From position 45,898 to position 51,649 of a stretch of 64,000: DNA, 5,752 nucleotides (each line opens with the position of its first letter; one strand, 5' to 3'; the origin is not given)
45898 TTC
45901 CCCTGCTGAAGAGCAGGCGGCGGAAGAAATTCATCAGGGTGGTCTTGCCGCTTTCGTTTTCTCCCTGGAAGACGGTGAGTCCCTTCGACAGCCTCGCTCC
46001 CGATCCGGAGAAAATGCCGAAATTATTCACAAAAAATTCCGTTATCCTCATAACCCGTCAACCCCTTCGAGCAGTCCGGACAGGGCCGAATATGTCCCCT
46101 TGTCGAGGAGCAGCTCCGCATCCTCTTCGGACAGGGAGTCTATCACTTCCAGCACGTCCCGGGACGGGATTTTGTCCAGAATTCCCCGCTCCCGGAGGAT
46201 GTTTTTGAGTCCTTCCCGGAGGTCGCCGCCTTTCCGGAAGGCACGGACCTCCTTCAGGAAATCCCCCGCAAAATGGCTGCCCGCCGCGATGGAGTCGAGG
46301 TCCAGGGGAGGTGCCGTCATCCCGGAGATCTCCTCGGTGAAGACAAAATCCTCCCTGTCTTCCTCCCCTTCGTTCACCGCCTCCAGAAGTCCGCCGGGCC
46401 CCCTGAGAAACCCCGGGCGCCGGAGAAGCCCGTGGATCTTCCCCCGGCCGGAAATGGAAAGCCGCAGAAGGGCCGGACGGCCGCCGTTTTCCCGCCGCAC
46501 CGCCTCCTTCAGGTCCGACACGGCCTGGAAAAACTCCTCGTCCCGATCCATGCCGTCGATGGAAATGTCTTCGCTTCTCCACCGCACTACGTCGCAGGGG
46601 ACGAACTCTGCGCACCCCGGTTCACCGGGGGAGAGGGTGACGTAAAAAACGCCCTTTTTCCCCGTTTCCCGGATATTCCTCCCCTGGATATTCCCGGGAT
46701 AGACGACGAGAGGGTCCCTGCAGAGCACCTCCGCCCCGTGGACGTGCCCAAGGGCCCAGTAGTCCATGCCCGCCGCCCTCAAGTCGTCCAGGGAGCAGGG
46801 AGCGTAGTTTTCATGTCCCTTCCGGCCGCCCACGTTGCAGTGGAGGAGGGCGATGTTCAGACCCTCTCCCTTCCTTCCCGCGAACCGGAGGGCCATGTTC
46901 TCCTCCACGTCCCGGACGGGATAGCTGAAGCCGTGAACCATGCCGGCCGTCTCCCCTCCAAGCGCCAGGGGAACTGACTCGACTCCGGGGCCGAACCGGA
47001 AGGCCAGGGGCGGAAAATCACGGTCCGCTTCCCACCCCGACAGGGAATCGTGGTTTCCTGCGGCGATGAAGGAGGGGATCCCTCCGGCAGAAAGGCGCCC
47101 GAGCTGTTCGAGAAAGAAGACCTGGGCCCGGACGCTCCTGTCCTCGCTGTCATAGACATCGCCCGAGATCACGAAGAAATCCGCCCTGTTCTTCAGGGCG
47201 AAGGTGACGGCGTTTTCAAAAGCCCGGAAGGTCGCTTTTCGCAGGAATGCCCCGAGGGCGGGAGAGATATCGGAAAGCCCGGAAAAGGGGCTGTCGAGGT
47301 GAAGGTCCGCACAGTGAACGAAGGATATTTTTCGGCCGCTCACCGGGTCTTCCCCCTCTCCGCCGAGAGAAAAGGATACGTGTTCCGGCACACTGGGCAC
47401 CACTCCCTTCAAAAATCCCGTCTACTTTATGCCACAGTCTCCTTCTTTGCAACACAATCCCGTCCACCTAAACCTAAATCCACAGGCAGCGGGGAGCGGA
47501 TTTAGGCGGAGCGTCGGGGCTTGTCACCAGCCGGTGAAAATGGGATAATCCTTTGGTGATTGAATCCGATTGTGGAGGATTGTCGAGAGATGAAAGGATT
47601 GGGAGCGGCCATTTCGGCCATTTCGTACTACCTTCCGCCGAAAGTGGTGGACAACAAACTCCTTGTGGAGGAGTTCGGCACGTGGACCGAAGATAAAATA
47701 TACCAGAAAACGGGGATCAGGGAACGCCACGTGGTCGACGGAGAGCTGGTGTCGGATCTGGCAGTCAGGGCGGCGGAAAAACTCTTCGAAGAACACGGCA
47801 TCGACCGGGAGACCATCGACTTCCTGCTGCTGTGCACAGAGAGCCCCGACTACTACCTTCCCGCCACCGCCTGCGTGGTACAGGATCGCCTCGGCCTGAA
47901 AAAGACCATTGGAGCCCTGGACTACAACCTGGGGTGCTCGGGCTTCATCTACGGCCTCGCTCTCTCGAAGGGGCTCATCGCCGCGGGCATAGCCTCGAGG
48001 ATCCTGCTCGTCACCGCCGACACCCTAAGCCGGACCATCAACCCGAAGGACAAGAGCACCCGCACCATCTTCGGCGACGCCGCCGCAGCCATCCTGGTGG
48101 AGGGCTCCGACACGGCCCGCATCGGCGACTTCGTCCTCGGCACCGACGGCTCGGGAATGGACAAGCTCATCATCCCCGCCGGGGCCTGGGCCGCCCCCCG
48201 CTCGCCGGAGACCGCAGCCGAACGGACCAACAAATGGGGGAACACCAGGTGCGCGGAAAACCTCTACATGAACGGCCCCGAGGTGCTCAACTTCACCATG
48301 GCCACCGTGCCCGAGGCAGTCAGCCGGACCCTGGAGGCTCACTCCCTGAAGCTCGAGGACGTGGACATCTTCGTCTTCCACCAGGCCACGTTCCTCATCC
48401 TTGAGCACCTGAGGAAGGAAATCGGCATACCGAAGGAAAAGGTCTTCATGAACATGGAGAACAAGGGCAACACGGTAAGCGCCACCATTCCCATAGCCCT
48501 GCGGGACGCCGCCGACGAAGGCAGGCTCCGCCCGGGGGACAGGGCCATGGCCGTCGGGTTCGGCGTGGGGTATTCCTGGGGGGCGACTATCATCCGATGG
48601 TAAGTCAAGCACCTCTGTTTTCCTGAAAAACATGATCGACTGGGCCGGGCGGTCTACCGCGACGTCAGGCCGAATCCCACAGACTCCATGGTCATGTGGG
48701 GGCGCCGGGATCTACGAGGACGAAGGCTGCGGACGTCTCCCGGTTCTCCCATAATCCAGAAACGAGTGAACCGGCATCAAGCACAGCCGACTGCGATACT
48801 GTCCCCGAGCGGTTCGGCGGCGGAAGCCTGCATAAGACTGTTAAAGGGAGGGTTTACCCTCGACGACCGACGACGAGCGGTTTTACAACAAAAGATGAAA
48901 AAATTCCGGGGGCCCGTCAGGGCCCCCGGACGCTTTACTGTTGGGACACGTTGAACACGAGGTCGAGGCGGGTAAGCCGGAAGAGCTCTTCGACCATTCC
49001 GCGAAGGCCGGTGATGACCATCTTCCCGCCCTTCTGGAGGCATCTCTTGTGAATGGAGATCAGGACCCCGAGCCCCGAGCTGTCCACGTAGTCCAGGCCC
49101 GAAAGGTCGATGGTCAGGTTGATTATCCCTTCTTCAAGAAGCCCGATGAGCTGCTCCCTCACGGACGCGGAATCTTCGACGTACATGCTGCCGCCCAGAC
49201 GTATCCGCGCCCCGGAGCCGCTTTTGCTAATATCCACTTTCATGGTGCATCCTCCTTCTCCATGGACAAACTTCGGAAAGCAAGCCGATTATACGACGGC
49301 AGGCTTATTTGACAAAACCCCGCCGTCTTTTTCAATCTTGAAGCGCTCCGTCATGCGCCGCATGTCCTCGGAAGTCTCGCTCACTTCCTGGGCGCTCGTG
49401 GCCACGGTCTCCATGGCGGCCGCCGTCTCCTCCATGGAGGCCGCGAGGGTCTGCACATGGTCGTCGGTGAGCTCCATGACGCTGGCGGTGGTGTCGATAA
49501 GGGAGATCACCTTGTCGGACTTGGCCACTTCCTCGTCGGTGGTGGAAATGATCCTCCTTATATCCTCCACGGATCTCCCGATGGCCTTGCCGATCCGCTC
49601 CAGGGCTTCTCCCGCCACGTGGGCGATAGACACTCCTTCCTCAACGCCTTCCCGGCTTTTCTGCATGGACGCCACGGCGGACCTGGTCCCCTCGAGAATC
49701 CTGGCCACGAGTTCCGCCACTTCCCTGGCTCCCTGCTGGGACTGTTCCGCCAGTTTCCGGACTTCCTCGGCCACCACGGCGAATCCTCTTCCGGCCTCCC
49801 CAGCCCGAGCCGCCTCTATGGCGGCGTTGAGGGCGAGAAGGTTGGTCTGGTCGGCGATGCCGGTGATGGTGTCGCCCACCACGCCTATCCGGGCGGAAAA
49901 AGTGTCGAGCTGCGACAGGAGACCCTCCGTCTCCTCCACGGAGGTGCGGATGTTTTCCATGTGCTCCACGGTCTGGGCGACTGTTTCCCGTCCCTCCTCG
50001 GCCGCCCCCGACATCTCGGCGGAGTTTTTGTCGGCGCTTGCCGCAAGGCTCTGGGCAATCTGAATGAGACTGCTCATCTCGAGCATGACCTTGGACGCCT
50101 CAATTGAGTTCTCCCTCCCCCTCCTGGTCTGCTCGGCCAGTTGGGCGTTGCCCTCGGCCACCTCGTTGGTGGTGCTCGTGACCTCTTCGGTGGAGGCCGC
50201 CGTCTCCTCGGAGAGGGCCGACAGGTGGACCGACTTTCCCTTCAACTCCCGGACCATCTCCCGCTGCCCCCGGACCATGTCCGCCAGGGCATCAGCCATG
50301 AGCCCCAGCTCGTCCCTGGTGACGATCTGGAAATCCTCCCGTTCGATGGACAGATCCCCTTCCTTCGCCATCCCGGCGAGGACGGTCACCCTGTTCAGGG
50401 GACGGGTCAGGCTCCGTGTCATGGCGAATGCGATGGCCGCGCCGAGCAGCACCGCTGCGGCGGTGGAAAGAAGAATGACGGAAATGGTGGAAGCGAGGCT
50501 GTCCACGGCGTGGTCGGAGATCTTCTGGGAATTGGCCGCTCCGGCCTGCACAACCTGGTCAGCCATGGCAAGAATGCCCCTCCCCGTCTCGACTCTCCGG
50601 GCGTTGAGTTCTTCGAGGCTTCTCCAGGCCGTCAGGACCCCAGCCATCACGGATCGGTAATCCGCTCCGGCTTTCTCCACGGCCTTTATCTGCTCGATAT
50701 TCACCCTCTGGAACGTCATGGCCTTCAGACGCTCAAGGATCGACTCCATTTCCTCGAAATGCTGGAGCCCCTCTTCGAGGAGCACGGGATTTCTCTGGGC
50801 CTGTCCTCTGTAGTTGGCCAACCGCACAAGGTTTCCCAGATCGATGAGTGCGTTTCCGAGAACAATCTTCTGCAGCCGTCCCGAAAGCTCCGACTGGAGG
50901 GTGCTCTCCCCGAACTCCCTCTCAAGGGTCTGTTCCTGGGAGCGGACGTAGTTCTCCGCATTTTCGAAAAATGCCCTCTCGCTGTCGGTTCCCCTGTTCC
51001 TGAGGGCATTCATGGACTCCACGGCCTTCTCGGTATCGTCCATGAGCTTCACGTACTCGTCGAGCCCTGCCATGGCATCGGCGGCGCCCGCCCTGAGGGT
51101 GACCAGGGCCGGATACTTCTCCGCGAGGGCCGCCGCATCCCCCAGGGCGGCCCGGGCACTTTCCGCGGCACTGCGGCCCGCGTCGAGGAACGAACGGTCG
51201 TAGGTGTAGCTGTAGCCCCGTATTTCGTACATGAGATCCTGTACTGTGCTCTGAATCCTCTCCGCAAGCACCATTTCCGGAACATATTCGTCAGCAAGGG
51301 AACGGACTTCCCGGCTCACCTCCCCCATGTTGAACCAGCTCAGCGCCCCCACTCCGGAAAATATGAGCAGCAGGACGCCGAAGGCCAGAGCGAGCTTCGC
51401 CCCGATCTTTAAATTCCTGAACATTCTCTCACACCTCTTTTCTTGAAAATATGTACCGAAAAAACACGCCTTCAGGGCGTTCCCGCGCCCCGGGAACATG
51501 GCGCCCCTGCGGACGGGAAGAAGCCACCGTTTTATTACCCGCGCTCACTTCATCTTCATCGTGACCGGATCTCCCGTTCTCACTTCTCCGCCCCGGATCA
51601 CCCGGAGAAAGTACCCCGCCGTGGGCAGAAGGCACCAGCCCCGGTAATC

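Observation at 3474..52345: Dispersed MITE-like repeat family with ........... termini, linked to gene relics and cassette boundaries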

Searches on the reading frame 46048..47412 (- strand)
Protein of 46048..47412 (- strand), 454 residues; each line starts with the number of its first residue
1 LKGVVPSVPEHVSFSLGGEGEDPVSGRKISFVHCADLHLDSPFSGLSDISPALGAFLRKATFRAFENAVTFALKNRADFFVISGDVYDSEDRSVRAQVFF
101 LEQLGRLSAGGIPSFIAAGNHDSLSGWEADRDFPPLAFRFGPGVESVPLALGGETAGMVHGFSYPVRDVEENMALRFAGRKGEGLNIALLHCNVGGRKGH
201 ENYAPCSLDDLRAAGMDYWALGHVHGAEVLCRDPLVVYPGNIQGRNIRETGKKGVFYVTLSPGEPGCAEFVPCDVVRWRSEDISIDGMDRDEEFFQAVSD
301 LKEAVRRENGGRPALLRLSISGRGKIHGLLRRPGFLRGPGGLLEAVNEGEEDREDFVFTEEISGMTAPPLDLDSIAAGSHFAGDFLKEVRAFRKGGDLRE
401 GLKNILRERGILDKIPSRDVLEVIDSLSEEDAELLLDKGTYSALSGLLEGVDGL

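Call 19: search_protein_families(library=pfam, proteins=[window:46048-47412:-], max_evalue=0.001)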
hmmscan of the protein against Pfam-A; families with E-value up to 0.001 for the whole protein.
window:46048-47412:- (454 aa): 1 family
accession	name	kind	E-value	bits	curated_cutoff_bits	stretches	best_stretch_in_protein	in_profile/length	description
PF00149.33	Metallophos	-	8.4e-14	52.9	21.5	1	30-226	2-190/191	Calcineurin-like phosphoesterase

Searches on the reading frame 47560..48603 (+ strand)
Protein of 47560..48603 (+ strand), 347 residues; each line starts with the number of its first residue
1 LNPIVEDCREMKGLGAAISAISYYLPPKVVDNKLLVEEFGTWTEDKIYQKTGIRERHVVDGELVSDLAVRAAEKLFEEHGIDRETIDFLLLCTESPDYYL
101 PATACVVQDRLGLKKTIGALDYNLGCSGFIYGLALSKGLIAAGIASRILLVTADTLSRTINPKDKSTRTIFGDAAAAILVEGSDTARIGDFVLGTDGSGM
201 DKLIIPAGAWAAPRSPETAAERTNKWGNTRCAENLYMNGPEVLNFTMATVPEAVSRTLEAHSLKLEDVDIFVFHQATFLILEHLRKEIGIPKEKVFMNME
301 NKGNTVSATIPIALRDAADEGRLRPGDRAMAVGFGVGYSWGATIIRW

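Call 19: search_protein_families(library=pfam, proteins=[window:47560-48603:+], max_evalue=0.001)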
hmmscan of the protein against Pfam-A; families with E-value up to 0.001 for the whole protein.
window:47560-48603:+ (347 aa): 3 families
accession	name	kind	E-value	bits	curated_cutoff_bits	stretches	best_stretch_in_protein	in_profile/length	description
PF08541.16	ACP_syn_III_C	-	5.6e-32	110.2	26.6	1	258-347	1-90/90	3-Oxoacyl-[acyl-carrier-protein (ACP)] synthase III C terminal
PF08545.16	ACP_syn_III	-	9.2e-24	83.6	24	1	120-197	1-80/80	3-Oxoacyl-[acyl-carrier-protein (ACP)] synthase III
PF00195.25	Chal_sti_synt_N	-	7e-11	42.4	27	1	48-182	83-222/225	Chalcone and stilbene synthases, N-terminal domain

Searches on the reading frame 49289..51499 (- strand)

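Call 19: search_protein_families(library=pfam, proteins=[window:49289-51499:-], max_evalue=0.001)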
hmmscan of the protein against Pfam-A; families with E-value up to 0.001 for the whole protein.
window:49289-51499:- (736 aa): 3 families
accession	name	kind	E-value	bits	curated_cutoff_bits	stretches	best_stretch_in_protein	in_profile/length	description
PF00015.26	MCPsignal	-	1.7e-43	148.9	34.6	1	494-664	5-161/172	Methyl-accepting chemotaxis protein (MCP) signalling domain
PF12729.13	4HB_MCP_1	-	3.1e-05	24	27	1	29-117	1-89/181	Four helix bundle sensory module for signal transduction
PF00672.30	HAMP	-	0.00015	22.4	25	1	360-410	2-49/53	HAMP domain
